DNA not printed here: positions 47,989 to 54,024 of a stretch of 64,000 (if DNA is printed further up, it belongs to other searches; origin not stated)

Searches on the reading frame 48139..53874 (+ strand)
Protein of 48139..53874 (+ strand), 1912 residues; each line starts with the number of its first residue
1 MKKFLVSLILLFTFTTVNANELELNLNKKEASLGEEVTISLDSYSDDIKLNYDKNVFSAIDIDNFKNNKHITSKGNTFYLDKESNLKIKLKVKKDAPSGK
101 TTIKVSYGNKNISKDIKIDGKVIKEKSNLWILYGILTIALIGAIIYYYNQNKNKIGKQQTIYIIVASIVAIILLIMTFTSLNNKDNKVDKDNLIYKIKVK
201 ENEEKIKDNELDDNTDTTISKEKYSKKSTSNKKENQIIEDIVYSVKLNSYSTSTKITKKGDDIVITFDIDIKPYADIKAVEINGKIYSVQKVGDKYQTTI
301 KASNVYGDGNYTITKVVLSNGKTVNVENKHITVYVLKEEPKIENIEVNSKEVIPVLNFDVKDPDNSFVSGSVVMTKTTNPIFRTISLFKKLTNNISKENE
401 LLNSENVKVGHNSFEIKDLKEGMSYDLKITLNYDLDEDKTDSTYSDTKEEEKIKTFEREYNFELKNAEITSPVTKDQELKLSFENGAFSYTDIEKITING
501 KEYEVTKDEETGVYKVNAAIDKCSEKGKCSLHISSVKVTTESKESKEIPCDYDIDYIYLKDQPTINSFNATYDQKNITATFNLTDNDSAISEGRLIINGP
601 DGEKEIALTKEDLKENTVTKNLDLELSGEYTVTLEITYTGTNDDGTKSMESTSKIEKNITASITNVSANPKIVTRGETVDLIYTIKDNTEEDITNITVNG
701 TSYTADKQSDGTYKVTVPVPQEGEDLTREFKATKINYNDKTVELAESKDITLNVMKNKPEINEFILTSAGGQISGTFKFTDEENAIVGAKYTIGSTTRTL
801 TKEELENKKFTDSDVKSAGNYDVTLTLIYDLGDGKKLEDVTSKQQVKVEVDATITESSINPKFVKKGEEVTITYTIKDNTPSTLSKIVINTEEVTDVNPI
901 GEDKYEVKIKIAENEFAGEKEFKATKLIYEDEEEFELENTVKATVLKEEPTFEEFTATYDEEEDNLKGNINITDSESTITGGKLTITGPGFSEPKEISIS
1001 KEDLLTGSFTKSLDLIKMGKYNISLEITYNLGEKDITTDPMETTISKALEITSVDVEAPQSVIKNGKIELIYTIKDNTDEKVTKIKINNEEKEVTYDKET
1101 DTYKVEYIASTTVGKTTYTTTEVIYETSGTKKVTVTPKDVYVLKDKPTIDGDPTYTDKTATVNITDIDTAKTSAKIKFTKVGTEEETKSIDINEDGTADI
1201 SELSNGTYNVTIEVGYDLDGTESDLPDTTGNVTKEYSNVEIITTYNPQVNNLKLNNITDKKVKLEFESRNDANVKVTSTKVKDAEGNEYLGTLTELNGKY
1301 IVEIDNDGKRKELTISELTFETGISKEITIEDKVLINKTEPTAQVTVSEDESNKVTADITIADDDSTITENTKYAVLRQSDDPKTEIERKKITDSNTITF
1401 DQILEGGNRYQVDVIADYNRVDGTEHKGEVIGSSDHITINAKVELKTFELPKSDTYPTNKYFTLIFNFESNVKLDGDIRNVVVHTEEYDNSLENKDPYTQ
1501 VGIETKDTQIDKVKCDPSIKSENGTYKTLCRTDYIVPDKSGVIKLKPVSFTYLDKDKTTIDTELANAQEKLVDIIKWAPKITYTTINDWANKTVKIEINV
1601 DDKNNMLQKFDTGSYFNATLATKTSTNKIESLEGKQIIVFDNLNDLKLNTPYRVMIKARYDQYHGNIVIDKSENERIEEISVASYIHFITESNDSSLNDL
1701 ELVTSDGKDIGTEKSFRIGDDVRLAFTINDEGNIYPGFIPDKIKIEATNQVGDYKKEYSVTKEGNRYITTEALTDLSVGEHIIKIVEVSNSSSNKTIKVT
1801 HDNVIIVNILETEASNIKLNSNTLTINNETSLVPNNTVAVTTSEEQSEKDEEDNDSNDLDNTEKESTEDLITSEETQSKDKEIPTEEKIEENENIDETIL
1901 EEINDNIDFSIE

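Call 3: search_protein_families(library=pfam, proteins=[window:48139-53874:+], max_evalue=1)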
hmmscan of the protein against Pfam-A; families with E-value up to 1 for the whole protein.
window:48139-53874:+ (1912 aa): 11 families
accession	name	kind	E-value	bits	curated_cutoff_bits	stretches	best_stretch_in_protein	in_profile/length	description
PF16967.11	TcfC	-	0.00011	22.1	29.4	1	395-431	17-52/68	E-set like domain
PF23358.1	OST48_MD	-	0.003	18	27.9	1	226-309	4-83/145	OST48 middle domain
PF13425.11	O-antigen_lig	-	0.003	16.9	31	1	132-245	222-335/462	O-antigen ligase like membrane protein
PF14126.11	DUF4293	-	0.013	16.2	27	1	158-203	4-47/153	Domain of unknown function (DUF4293)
PF14093.11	DUF4271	-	0.02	15.2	29.7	1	123-179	44-101/206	Domain of unknown function (DUF4271)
PF07698.17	7TM-7TMR_HD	-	0.11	12.9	29.4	1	130-182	4-56/190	7TM receptor with intracellular HD hydrolase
PF25419.1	Ig_PIFI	-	0.14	13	28.2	1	674-730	68-121/130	PIFI-like, immunoglobulin-like domain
PF16040.10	APD1-4_N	-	0.15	12.2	27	0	72-108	33-67/71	E3 ubiquitin-protein ligase APD1-4, N-terminal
PF04789.21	DUF621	-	0.24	10.9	21.3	0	131-206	104-179/306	Protein of unknown function (DUF621)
PF00207.28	A2M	-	0.5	10.7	21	0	860-885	62-87/92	Alpha-2-macroglobulin family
PF14035.11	YlzJ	-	0.64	10.8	27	0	680-715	8-43/65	YlzJ-like protein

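Call 4: search_protein_families(library=ncbifam, proteins=[window:48139-53874:+], max_evalue=0.1)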
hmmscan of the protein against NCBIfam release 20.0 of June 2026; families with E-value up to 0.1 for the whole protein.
window:48139-53874:+ (1912 aa): 2 families
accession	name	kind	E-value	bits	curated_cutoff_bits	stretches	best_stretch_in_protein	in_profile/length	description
NF045951.1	MAG0110_fam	subfamily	0.0033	16.7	98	1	129-182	20-76/237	MAG0110 family membrane protein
TIGR04370.1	glyco_rpt_poly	subfamily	0.027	13.4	40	1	135-186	15-70/396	oligosaccharide repeat unit polymerase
